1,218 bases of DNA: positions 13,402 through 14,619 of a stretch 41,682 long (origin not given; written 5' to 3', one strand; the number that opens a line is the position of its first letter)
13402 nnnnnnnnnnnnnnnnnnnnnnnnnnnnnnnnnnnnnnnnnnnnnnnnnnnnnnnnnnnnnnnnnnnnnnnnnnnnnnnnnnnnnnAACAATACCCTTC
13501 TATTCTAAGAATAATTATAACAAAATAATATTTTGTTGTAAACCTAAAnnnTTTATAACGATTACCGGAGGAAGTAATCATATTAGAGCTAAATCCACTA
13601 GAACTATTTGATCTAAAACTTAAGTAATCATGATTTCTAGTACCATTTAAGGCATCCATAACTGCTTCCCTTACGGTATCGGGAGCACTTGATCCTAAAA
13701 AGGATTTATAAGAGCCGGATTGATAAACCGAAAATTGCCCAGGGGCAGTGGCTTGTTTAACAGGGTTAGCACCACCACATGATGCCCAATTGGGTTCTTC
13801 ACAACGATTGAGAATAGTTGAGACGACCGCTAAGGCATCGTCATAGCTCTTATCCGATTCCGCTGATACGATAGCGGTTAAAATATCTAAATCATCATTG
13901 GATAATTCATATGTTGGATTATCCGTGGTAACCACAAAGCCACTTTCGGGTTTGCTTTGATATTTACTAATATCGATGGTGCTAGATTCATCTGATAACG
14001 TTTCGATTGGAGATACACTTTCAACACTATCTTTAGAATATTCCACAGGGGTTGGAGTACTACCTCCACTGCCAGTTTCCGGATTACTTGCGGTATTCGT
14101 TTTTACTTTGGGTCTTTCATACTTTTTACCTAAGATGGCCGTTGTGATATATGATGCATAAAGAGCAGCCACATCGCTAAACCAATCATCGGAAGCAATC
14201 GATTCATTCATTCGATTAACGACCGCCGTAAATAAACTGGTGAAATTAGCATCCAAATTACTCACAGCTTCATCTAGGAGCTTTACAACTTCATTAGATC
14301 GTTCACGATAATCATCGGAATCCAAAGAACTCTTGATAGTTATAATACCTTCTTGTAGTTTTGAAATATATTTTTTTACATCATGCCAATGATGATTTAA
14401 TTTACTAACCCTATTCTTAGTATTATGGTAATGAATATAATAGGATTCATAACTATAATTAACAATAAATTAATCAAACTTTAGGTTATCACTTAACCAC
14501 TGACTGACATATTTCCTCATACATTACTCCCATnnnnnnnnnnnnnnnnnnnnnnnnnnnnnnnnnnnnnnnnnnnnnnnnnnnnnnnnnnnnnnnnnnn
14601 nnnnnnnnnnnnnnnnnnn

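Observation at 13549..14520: SleB-type cell-wall hydrolase domain without a signal peptide, fused to the family A N-domain: candidate T7SS-delivered peptidoglycan hydrolase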

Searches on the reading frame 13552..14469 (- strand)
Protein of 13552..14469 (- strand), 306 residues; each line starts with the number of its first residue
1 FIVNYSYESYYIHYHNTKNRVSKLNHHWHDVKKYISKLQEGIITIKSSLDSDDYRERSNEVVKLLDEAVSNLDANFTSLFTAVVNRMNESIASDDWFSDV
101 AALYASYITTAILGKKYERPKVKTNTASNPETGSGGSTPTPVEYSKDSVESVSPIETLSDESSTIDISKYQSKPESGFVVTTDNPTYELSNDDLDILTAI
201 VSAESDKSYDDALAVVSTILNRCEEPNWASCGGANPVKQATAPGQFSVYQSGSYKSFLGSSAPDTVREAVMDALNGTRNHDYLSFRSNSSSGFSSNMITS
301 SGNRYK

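Call 10: search_protein_families(library=pfam, max_evalue=1, proteins=[window:13552-14325:-])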
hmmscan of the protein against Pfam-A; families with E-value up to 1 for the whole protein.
window:13552-14325:- (258 aa): 1 family
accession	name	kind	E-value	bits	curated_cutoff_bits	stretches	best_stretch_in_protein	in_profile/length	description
PF07486.17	Hydrolase_2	-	2.9e-05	25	27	1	160-242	3-78/100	Cell Wall Hydrolase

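Call 12: find_homologous_proteins(query=window:13552-14469:-, max_evalue=0.001)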
Query window:13552-14469:- (306 aa): 143 proteins with E <= 0.001 among 1363 candidates; the best 120 are listed.
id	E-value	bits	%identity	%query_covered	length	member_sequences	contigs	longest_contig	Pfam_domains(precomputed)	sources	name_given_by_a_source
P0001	1.1e-159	548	99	84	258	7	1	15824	-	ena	-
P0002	1.7e-102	361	50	100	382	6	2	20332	-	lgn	-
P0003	1.6e-97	344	47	100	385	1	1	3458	-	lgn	-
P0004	3.0e-91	324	44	100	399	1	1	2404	-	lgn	-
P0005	5.0e-68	248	78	47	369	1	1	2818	-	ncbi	-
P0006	9.2e-58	214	68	47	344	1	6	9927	-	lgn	-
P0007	3.9e-56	209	67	47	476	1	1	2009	-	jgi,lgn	jgi:hypothetical protein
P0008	5.3e-56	208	57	61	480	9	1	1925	-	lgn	-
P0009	3.5e-55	205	68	47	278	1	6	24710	-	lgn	-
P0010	4.9e-55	205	64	50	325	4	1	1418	-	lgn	-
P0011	6.2e-55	205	66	47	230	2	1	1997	-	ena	-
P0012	1.2e-54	204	66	46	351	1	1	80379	-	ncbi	-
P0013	2.2e-54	203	69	47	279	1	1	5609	PF07486.18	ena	-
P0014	5.6e-54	202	68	47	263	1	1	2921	PF07486.18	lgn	-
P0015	5.8e-54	201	66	46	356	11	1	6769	-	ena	-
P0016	8.0e-54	201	57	58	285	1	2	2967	PF07486.18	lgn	-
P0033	5.2e-53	198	60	51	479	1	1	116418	PF18013.7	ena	-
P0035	1.1e-52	197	58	58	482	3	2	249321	PF07486.18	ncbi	-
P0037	1.3e-52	197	65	46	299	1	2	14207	PF07486.18,PF18013.7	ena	-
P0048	4.5e-52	195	59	56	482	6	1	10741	PF07486.18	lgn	-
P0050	6.3e-52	195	61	50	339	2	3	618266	PF07486.18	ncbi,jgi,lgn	-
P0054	1.0e-51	194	67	46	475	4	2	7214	PF07486.18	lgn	-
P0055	1.1e-51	194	66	46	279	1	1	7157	PF07486.18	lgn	-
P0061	3.6e-51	192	64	48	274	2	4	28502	PF07486.18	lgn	-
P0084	9.5e-49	184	62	46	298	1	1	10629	PF01476.27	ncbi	-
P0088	8.0e-48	181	61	46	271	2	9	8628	PF07486.18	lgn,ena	-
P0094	2.1e-47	180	62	48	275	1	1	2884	PF07486.18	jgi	jgi:hypothetical protein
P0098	6.4e-47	178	60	49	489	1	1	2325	PF07486.18,PF18013.7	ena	-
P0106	4.7e-46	176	55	59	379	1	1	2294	PF07486.18,PF01476.27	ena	-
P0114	7.0e-45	172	65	43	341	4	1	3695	PF07486.18,PF01476.27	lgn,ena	-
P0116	1.1e-44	171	61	48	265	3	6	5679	PF07486.18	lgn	-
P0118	1.9e-44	170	62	46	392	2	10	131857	PF07486.18,PF01476.27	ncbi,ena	-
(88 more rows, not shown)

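Call 22: find_encoding_contigs(protein=P0001, flank=10000, max_places=6)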
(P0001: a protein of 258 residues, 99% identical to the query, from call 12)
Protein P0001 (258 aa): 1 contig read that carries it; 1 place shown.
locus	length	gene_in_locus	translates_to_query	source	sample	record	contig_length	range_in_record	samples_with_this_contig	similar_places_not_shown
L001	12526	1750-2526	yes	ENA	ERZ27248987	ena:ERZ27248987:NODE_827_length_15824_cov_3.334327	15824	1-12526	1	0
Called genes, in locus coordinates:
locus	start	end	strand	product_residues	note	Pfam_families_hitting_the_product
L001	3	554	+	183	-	?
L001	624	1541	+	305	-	PF18936:DUF5684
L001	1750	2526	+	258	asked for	-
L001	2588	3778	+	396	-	-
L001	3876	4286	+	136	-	-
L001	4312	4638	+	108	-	-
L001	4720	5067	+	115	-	-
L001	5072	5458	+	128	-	-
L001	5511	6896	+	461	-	-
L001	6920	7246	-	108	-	-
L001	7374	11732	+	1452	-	PF00498:FHA (weak), PF01580:FtsK_SpoIIIE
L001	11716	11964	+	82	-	-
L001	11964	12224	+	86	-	-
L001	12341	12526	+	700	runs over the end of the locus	PF01751:Toprim, PF01131:Topoisom_bac, PF13342:Toprim_Crpt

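Call 23: find_encoding_contigs(protein=P0002, flank=10000, max_places=4)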
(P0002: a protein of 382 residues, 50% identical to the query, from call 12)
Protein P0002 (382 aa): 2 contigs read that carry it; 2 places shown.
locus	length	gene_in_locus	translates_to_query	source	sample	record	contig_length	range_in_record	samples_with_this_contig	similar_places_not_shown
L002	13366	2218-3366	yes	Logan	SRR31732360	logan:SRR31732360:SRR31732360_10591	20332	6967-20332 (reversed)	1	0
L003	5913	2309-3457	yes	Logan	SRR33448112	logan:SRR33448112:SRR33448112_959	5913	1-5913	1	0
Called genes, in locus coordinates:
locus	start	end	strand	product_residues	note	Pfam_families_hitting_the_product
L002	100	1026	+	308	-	PF18936:DUF5684 (weak)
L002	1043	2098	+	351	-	-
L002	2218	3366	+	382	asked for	-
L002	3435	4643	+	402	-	-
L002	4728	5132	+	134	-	-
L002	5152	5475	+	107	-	-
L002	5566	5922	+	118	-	-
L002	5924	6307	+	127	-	-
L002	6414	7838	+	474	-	-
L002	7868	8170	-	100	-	-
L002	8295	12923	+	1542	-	PF00498:FHA (faint), PF01580:FtsK_SpoIIIE, PF13401:AAA_22 (faint), PF01580:FtsK_SpoIIIE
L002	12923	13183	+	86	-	-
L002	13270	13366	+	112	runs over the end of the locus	-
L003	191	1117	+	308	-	PF18936:DUF5684 (weak)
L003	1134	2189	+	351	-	-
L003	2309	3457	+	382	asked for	-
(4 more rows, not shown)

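Call 26: search_protein_families(library=ncbifam, max_evalue=0.1, proteins=[window:13552-14469:-, P0002, P0005, P0006, P0009, P0012, P0033, P0035, P0050])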
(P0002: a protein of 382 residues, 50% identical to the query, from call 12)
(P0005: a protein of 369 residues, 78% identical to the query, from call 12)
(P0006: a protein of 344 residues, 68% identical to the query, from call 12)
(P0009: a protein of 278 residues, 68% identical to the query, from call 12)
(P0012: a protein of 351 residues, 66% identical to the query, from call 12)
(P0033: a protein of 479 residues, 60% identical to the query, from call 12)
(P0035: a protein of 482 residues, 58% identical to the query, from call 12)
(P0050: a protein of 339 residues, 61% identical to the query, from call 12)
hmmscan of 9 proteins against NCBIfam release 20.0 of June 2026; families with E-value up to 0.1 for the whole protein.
window:13552-14469:- (306 aa): 3 families
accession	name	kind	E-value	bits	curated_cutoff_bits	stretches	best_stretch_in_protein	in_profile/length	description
TIGR02869.1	spore_SleB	equivalog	0.0014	18.6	236.5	1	186-277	81-165/201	spore cortex-lytic enzyme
NF033872.1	SidA_fam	subfamily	0.019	13.8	60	1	12-89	212-288/379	T4SS effector SidA family protein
NF033613.1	blaOXA-576_like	exception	0.052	13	530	1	11-63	128-180/248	OXA-576 family class D beta-lactamase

P0002 (382 aa): 1 family
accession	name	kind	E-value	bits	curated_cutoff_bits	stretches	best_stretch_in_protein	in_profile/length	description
TIGR02869.1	spore_SleB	equivalog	0.0011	18.9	236.5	1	260-305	79-125/201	spore cortex-lytic enzyme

P0005 (369 aa): 5 families
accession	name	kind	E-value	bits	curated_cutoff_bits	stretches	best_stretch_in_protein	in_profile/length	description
TIGR02869.1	spore_SleB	equivalog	0.00016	21.6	236.5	1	249-340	81-165/201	spore cortex-lytic enzyme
TIGR01760.1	tape_meas_TP901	equivalog_domain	0.012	14.7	28.8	1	65-131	281-347/349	phage tail tape measure protein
NF041922.1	DLP_LeoA_gen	subfamily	0.014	14.5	325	1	24-119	241-338/532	LeoA/HP0731 family dynamin-like GTPase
NF041426.1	TrsA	equivalog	0.015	14.6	450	0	35-117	154-238/324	conjugative transfer protein TrsA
NF041552.1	TF_PrdR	equivalog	0.056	11.7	795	1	35-123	208-296/577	sigma-54 dependent transcriptional regulator PrdR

P0006 (344 aa): 0 families

P0009 (278 aa): 2 families
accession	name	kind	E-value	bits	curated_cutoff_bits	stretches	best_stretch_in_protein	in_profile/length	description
TIGR02869.1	spore_SleB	equivalog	1.6e-05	24.8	236.5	1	155-251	78-167/201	spore cortex-lytic enzyme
TIGR03930.1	WXG100_ESAT6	subfamily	0.037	14.2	44.85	1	13-93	10-89/90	WXG100 family type VII secretion target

P0012 (351 aa): 3 families
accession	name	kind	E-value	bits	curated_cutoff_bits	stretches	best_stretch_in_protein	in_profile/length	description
TIGR02869.1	spore_SleB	equivalog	7e-05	22.8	236.5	1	231-340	81-183/201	spore cortex-lytic enzyme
NF035934.1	ESAT6_2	subfamily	0.014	15.7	100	1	9-90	8-85/96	pore-forming ESAT-6 family protein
NF011925.1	PRK15396.1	subfamily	0.017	15.3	108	0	20-41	25-46/78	major outer membrane lipoprotein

P0033 (479 aa): 0 families

P0035 (482 aa): 0 families

P0050 (339 aa): 1 family
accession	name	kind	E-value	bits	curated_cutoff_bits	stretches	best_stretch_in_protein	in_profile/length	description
TIGR02869.1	spore_SleB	equivalog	5.6e-05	23.1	236.5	1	215-310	77-165/201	spore cortex-lytic enzyme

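Call 27: search_protein_families(library=pfam, max_evalue=0.1, proteins=[P0002, P0005, P0006, P0009, P0012, P0033, P0035, P0050, P0084, P0008])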
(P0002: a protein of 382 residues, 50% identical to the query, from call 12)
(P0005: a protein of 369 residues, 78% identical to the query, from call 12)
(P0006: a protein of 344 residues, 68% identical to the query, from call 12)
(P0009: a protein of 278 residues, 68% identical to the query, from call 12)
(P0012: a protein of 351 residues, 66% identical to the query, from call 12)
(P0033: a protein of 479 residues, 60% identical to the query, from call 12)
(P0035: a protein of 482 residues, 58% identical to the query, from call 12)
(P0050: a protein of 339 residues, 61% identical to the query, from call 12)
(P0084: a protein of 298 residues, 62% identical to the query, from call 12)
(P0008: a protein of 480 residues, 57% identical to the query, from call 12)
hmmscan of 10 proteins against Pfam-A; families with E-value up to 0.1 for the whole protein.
P0002 (382 aa): 2 families
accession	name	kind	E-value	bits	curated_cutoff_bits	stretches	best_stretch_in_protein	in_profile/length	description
PF07486.17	Hydrolase_2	-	0.00013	23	27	1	284-361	3-73/100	Cell Wall Hydrolase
PF23041.1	DUF7036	-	0.062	14.3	27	0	48-108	3-61/93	Domain of unknown function (DUF7036)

P0005 (369 aa): 7 families
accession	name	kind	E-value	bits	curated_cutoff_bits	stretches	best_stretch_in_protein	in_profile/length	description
PF07486.17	Hydrolase_2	-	1.7e-05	25.8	27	1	271-352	3-77/100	Cell Wall Hydrolase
PF07464.16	ApoLp-III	-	0.0017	19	36.3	1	26-123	4-101/146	Apolipophorin-III precursor (apoLp-III)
PF06103.16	DUF948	-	0.002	18.7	37.2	0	28-75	41-88/89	Bacterial protein of unknown function (DUF948)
PF07489.16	Tir_receptor_C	-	0.015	15.7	25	1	99-218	3-117/221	Translocated intimin receptor (Tir) C-terminus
PF24531.2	ANC1_spectrin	-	0.021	15.7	27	1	20-91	34-91/95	Nuclear anchorage protein 1, spectrin repeat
PF05859.17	Mis12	-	0.058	13.6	25.7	1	19-116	109-201/231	Mis12 protein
PF06156.18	YabA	-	0.059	14.4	30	0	64-117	3-55/103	Initiation control protein YabA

P0006 (344 aa): 3 families
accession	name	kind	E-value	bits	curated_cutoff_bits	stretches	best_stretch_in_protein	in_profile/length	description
PF07486.17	Hydrolase_2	-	0.00056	20.9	27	1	246-326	3-76/100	Cell Wall Hydrolase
PF10620.15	MdcG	-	0.062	13.6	26.5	0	214-256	37-78/121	Phosphoribosyl-dephospho-CoA transferase MdcG C-terminal domain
PF04108.17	ATG17_like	-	0.094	12.6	43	0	8-92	143-216/355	Autophagy protein ATG17-like domain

P0009 (278 aa): 4 families
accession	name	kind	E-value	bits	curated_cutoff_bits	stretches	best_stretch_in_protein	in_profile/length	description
PF07486.17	Hydrolase_2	-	5e-05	24.3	27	1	180-260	3-76/100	Cell Wall Hydrolase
PF10824.14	T7SS_ESX_EspC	-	0.0056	17.5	23.5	1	19-94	19-96/100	Excreted virulence factor EspC, type VII ESX diderm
PF06013.18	WXG100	-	0.014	16.1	27.3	1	8-89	5-85/86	Proteins of 100 residues with WXG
PF11987.13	IF-2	-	0.059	13.7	27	0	76-168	10-103/117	Translation-initiation factor 2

P0012 (351 aa): 3 families
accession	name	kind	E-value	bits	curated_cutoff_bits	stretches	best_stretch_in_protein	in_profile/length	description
PF07486.17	Hydrolase_2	-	0.00035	21.6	27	1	253-336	3-78/100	Cell Wall Hydrolase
PF04513.17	Baculo_PEP_C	-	0.025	15.1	38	1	9-98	45-133/140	Baculovirus polyhedron envelope protein, PEP, C terminus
PF04728.18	LPP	-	0.062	14.1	29.1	0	24-41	4-21/53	Lipoprotein leucine-zipper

P0033 (479 aa): 2 families
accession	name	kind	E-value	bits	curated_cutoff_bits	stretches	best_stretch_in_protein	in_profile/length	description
PF18013.6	Phage_lysozyme2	-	7.7e-34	117.3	28.2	1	113-253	2-140/140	Phage tail lysozyme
PF07486.17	Hydrolase_2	-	4.4e-06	27.7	27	1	381-463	3-78/100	Cell Wall Hydrolase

P0035 (482 aa): 1 family
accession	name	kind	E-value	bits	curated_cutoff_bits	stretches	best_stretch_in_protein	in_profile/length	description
PF07486.17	Hydrolase_2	-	7.5e-06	26.9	27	1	385-465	3-77/100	Cell Wall Hydrolase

P0050 (339 aa): 2 families
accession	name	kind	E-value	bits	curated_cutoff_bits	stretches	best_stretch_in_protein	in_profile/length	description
PF07486.17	Hydrolase_2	-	1.6e-07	32.3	27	1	241-323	3-78/100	Cell Wall Hydrolase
PF16546.10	SGTA_dimer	-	0.0055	16.9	26.8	1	70-104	9-42/67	Homodimerisation domain of SGTA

P0084 (298 aa): 4 families
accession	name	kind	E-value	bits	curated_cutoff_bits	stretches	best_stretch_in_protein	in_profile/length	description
PF01476.26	LysM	-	2.9e-07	30.7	20.9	1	55-100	1-42/43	LysM domain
PF07486.17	Hydrolase_2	-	0.0002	22.4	27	1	200-282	3-78/100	Cell Wall Hydrolase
PF23473.1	LysM3_LYK4_5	-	0.0016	18.9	29.3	1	54-81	4-31/48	LYK4/5 LysM3 domain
PF02369.22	Big_1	-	0.066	13.8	34.9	0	251-293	14-56/93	Bacterial Ig-like domain (group 1)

P0008 (480 aa): 1 family
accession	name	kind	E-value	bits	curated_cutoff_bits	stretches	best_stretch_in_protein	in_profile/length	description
PF07486.17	Hydrolase_2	-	4e-05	24.6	27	1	382-464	3-78/100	Cell Wall Hydrolase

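Call 36: find_encoding_contigs(protein=P0035, flank=10000, max_places=2)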
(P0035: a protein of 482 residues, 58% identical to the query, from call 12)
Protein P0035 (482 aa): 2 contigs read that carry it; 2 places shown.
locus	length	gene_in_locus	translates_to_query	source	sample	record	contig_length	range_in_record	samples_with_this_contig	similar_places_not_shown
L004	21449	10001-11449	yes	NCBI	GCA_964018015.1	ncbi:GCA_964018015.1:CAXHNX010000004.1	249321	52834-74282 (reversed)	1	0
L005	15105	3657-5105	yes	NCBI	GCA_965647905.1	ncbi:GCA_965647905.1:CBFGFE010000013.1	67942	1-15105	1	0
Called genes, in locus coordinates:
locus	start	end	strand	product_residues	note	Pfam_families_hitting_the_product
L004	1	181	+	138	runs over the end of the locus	PF00380:Ribosomal_S9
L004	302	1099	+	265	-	PF04055:Radical_SAM, PF13353:Fer4_12 (faint)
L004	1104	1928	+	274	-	PF04055:Radical_SAM, PF13353:Fer4_12 (faint)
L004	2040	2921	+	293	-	-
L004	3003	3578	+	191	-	PF01520:Amidase_3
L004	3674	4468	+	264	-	PF01661:Macro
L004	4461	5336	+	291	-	PF07505:DUF5131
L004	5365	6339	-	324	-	PF00882:Zn_dep_PLPC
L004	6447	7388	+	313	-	PF07751:Abi_2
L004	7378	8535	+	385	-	PF00089:Trypsin, PF13365:Trypsin_2, PF00595:PDZ, PF13180:PDZ_2, PF17820:PDZ_6 (weak)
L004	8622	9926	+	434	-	PF00919:UPF0004, PF04055:Radical_SAM, PF18693:TRAM_2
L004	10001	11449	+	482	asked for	PF07486:Hydrolase_2 (faint)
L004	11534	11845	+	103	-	-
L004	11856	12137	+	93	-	-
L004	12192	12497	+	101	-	-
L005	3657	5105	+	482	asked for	PF07486:Hydrolase_2 (faint)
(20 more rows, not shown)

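Call 37: find_encoding_contigs(protein=P0050, flank=10000, max_places=2)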
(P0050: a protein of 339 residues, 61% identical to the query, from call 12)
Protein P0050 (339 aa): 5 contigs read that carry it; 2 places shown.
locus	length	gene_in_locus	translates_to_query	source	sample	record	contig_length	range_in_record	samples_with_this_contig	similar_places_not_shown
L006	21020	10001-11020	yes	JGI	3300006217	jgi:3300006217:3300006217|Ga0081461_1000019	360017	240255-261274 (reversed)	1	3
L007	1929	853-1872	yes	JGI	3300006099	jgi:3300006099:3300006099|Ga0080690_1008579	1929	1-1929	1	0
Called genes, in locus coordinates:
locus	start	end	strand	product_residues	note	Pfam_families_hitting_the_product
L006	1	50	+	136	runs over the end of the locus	PF13780:DUF4176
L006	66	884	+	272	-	PF03747:ADP_ribosyl_GH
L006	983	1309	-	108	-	-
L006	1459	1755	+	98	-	-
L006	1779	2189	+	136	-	-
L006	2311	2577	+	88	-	-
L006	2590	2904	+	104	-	-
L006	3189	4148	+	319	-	PF00291:PALP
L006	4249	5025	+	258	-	-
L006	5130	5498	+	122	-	-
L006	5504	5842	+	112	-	PF13828:DUF4190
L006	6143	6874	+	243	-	PF00702:Hydrolase (faint), PF12710:HAD (weak)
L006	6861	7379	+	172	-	-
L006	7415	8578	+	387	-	-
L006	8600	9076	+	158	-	-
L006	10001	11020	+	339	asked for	PF07486:Hydrolase_2 (weak)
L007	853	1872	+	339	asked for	PF07486:Hydrolase_2 (weak)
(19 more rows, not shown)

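Call 57: list_cluster_members(proteins=[P0001])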
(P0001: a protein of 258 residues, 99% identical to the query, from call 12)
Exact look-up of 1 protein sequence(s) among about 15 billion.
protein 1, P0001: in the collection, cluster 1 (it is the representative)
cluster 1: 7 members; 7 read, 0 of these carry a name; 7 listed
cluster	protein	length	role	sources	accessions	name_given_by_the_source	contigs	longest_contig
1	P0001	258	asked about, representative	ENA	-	-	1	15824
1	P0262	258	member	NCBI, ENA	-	-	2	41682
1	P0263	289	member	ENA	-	-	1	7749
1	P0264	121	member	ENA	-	-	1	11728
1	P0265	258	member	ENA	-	-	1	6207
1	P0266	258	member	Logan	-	-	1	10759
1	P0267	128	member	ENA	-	-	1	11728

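Call 60: find_encoding_contigs(protein=P0263, flank=3000, max_places=3)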
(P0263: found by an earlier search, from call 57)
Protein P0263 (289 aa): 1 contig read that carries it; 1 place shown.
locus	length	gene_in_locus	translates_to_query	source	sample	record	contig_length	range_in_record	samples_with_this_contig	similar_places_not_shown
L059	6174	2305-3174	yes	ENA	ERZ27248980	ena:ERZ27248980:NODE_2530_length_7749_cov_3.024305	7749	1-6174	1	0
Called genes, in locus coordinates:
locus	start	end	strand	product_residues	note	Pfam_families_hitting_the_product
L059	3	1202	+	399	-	?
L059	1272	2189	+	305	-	PF18936:DUF5684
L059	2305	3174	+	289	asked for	-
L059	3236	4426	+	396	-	-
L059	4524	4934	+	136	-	-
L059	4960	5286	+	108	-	-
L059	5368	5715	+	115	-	-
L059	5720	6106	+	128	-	-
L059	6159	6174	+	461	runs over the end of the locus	-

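Call 61: find_encoding_contigs(protein=P0264, flank=3000, max_places=3)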
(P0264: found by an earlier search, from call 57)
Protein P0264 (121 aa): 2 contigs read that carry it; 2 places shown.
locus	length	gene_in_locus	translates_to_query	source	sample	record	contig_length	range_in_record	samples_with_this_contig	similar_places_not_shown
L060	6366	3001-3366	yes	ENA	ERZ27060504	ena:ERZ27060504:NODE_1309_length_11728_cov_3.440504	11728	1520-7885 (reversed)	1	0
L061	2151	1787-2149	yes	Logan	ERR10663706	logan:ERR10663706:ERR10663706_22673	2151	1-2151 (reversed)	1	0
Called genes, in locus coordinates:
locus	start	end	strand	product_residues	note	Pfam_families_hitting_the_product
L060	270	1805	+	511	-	PF00587:tRNA-synt_2b, PF03129:HGTP_anticodon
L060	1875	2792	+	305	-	PF18936:DUF5684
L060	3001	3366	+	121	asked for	-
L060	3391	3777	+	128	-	PF07486:Hydrolase_2 (faint)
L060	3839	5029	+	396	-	-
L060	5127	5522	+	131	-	-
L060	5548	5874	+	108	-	-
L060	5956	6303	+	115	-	-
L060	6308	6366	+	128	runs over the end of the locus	-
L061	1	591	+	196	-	?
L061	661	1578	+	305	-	PF18936:DUF5684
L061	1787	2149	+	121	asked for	?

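Call 62: find_encoding_contigs(protein=P0266, flank=3000, max_places=3)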
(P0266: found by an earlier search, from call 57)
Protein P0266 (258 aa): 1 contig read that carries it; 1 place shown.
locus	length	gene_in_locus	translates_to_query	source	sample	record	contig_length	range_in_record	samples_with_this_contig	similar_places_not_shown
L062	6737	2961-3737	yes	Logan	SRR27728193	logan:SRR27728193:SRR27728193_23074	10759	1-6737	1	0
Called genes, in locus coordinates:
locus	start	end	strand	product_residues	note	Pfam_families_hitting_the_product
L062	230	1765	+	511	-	PF00587:tRNA-synt_2b, PF03129:HGTP_anticodon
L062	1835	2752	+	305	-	PF18936:DUF5684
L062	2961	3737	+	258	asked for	-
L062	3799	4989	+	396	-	-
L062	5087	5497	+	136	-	-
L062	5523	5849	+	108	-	-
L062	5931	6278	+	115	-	-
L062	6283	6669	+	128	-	-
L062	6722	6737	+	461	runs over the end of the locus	-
